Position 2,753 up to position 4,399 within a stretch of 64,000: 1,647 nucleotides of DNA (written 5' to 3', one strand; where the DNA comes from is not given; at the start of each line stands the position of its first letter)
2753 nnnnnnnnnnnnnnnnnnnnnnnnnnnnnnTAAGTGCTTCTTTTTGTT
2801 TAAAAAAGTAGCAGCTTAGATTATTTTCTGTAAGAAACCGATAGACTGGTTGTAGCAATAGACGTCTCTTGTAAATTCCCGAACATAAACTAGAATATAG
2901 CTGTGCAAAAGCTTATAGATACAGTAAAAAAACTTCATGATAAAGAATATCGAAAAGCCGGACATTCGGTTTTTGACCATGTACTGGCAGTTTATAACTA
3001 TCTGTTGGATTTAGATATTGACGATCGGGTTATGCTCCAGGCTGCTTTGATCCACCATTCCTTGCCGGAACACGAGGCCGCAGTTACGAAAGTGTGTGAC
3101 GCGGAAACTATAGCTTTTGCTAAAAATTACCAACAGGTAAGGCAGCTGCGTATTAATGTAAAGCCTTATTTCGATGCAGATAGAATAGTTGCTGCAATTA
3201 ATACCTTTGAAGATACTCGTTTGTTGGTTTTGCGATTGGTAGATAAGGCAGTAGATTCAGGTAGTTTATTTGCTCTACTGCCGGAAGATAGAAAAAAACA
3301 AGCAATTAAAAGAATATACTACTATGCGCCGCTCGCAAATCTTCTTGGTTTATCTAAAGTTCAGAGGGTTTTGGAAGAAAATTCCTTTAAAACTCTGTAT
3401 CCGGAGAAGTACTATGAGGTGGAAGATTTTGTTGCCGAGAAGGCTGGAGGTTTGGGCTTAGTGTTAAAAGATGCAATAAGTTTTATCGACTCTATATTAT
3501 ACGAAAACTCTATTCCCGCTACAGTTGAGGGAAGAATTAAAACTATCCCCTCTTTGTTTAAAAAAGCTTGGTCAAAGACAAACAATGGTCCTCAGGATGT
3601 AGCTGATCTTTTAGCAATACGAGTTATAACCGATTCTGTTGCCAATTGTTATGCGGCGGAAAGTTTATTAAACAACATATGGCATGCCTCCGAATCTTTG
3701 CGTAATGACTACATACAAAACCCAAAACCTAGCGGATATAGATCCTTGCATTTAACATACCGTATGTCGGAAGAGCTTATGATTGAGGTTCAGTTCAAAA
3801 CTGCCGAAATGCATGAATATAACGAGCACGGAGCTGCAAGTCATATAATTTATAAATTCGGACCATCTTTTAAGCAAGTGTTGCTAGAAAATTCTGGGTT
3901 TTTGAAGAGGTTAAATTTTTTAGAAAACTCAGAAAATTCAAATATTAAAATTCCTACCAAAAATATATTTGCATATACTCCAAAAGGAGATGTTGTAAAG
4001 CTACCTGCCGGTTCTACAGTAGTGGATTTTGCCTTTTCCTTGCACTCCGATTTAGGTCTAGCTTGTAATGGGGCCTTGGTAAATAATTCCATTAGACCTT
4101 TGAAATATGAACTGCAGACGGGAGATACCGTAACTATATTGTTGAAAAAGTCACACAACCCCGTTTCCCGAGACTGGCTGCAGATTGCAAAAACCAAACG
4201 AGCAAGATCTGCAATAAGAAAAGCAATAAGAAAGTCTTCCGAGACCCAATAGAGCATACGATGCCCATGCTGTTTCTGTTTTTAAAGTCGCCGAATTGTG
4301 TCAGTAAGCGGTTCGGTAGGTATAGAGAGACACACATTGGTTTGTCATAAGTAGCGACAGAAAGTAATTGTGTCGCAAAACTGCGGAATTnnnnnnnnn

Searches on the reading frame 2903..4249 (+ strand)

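Call 89: search_protein_families(library=pfam, proteins=[window:2903-4249:+], max_evalue=0.01)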
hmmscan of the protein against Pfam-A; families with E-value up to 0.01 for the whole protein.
window:2903-4249:+ (449 aa): 3 families
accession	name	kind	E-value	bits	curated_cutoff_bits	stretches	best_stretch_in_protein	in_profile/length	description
PF04607.23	RelA_SpoT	-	1.1e-27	96.9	27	1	210-318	1-109/113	Region found in RelA / SpoT proteins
PF02824.27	TGS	-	1.2e-17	64.1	22.2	1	355-413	1-59/60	TGS domain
PF13328.12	HD_4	-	1.9e-07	31.4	27.2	1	8-150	5-155/156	HD domain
